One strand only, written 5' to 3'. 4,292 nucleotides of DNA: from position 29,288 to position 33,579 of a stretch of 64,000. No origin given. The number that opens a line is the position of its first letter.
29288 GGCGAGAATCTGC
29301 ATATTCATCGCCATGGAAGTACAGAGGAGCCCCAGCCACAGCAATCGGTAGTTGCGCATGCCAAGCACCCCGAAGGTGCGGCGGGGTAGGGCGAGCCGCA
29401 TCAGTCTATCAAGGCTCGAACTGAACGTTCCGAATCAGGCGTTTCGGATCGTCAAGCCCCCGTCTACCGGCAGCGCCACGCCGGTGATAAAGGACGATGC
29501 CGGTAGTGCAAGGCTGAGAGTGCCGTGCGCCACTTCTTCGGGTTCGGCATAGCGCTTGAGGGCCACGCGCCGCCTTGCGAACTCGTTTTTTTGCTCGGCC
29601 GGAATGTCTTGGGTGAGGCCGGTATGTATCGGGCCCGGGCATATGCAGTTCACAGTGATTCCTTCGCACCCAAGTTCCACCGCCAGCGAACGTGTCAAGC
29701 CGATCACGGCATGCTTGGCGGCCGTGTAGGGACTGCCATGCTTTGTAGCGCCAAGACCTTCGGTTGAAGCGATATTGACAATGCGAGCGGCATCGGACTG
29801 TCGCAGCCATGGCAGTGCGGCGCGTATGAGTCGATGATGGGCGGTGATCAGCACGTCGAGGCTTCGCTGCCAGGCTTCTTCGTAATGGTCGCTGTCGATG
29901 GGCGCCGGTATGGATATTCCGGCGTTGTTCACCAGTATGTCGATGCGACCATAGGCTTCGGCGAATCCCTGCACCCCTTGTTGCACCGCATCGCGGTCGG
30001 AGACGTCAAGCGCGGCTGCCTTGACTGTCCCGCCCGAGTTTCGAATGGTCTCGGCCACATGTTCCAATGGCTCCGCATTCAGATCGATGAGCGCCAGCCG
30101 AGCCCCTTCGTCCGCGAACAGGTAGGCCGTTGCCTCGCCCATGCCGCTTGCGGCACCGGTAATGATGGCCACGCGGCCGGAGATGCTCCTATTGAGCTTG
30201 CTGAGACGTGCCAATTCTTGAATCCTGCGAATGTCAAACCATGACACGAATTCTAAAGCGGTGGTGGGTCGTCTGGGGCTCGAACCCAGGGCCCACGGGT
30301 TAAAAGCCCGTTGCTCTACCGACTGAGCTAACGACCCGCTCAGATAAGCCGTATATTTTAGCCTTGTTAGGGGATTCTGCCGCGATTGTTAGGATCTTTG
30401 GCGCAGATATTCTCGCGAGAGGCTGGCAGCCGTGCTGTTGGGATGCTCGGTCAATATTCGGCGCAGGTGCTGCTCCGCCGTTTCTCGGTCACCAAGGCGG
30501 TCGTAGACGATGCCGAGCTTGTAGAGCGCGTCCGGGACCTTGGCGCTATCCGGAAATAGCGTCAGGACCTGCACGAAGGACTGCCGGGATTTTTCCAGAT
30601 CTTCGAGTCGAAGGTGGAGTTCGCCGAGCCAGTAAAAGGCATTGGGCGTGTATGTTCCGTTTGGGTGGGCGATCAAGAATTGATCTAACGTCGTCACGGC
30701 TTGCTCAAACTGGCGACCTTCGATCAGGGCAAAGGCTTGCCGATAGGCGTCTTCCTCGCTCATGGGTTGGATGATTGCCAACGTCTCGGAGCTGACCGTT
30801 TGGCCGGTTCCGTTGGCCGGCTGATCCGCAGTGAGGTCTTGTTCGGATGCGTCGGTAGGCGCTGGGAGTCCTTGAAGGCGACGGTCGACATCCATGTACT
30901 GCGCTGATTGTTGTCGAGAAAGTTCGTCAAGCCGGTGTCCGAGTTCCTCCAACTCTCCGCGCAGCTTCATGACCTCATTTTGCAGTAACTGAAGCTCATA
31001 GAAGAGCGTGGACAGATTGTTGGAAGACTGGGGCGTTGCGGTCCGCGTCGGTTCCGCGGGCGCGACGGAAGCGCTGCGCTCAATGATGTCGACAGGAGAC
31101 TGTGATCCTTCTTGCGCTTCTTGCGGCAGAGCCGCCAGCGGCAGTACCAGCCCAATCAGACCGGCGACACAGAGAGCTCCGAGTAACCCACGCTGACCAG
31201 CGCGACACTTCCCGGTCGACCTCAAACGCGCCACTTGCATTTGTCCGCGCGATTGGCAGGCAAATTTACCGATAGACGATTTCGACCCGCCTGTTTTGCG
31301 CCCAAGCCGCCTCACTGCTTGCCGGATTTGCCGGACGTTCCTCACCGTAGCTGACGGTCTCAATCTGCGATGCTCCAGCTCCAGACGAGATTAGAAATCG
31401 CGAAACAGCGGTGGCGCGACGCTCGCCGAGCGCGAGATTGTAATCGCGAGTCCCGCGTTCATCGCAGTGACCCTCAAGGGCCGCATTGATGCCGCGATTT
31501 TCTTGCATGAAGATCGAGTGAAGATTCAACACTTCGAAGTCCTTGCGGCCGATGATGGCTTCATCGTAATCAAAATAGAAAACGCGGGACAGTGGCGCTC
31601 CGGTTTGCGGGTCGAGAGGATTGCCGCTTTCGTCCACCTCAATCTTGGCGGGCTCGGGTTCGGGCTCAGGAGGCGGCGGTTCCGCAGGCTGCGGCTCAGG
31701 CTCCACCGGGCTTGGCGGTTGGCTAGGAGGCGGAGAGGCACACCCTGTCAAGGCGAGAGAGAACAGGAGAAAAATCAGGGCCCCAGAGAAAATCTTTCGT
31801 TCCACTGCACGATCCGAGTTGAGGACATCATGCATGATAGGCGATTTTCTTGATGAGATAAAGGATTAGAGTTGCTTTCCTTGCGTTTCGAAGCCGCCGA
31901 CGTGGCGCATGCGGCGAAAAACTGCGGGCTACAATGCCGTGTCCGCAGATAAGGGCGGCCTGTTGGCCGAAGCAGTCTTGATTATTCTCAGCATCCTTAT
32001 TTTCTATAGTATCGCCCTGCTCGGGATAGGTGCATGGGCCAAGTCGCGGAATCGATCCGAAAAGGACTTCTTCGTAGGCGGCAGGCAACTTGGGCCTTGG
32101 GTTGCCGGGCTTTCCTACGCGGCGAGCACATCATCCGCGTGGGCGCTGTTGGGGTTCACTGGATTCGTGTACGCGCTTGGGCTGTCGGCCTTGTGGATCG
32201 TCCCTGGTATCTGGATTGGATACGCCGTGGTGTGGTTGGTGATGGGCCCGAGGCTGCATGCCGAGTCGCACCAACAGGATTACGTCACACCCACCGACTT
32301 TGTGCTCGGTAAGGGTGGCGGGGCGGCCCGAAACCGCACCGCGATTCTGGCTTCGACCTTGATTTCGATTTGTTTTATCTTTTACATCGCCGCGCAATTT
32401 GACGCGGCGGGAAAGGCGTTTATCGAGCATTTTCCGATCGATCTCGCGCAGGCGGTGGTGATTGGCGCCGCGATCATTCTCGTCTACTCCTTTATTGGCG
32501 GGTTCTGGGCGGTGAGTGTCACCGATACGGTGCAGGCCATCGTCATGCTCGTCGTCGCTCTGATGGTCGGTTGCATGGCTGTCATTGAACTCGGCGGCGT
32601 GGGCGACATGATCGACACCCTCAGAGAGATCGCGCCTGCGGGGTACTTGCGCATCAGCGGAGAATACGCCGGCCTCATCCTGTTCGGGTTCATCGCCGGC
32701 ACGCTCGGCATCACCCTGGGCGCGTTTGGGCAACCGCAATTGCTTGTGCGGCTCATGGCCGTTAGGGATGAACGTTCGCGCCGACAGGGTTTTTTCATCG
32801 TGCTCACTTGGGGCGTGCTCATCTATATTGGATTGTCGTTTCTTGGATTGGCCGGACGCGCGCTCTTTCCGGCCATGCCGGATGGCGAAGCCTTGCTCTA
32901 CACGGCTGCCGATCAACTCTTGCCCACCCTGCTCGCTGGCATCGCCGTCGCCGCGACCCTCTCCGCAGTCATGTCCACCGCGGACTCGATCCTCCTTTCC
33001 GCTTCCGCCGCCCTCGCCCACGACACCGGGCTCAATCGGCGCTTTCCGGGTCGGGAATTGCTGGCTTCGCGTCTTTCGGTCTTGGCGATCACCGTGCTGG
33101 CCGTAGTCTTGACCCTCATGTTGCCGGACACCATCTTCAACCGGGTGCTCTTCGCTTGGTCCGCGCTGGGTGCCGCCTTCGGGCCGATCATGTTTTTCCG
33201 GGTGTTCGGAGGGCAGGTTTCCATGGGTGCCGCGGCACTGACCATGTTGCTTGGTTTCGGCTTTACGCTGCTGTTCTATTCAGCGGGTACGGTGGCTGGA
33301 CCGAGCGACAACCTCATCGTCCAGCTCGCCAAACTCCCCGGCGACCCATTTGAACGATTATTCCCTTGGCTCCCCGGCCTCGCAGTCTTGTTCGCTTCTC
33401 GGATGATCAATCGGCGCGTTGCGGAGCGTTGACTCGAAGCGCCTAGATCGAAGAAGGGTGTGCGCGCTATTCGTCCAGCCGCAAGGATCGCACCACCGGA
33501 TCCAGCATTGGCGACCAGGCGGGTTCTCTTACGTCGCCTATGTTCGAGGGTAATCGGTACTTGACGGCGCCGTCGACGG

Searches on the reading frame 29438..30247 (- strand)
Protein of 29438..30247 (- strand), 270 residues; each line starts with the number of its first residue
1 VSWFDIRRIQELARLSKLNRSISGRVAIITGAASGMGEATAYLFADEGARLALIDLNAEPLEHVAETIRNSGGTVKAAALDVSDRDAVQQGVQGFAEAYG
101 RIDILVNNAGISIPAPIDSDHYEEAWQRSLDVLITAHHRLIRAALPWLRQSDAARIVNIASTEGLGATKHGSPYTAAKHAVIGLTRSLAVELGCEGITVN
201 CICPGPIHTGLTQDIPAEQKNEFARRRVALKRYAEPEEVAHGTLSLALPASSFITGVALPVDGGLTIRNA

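Call 68: search_protein_families(library=pfam, proteins=[window:29438-30247:-], max_evalue=0.00001)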
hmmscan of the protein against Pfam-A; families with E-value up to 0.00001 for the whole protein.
window:29438-30247:- (270 aa): 3 families
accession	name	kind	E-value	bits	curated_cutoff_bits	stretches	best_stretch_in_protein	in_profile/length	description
PF13561.12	adh_short_C2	-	1.3e-60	205.4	27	1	31-266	1-236/236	Enoyl-(Acyl carrier protein) reductase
PF00106.31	adh_short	-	3.2e-55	187.1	26.6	1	25-219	1-194/195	short chain dehydrogenase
PF08659.16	KR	-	7.1e-11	42.8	22.6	1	28-199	4-173/180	KR domain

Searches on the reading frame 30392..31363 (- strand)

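Call 68: search_protein_families(library=pfam, proteins=[window:30392-31363:-], max_evalue=0.00001)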
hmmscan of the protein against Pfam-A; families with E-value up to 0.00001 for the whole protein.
window:30392-31363:- (324 aa): 9 families
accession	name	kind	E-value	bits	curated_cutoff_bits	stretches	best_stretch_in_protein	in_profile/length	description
PF13174.12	TPR_6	-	4.3e-19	68.2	26.3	1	278-310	1-33/33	Tetratricopeptide repeat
PF16331.10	TolA_bind_tri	-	1e-12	48.4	30.1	1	115-172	18-75/76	TolA binding protein trimerisation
PF07719.23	TPR_2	-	1.3e-12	47.2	27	0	241-272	2-33/34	Tetratricopeptide repeat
PF13428.12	TPR_14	-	5.9e-11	42.4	23.5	0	277-313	1-37/44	Tetratricopeptide repeat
PF13432.12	TPR_16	-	8.3e-10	39.4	32.7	0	207-273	1-64/65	Tetratricopeptide repeat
PF00515.34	TPR_1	-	1.6e-09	37.6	27.8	0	277-309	1-33/34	Tetratricopeptide repeat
PF13424.12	TPR_12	-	5.3e-09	36.6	30.1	1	239-304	2-72/77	Tetratricopeptide repeat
PF13181.12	TPR_8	-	1.5e-08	34.6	25.7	0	242-272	3-33/34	Tetratricopeptide repeat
PF14559.12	TPR_19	-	8.1e-07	29.7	25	0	254-315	5-64/68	Tetratricopeptide repeat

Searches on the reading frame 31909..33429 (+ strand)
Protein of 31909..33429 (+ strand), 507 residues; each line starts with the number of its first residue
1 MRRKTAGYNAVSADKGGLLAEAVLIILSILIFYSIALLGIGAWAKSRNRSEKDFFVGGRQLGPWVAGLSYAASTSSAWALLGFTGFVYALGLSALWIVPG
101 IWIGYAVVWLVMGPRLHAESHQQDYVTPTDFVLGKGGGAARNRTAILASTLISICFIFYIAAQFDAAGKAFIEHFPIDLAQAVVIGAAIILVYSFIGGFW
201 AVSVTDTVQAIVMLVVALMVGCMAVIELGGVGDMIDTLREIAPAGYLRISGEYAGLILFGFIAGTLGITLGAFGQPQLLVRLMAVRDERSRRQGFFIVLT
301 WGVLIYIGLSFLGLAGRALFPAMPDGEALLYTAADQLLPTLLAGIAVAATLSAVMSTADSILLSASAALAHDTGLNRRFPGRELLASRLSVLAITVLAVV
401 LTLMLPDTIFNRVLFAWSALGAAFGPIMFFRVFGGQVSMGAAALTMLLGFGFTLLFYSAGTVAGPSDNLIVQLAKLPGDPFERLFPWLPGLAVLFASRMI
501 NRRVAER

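Call 68: search_protein_families(library=pfam, proteins=[window:31909-33429:+], max_evalue=0.00001)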
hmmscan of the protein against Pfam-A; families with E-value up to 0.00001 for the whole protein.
window:31909-33429:+ (507 aa): 1 family
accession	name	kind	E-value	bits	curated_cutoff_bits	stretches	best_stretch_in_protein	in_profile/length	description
PF00474.23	SSF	-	2.2e-58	198.5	22.8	1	54-449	1-406/406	Sodium:solute symporter family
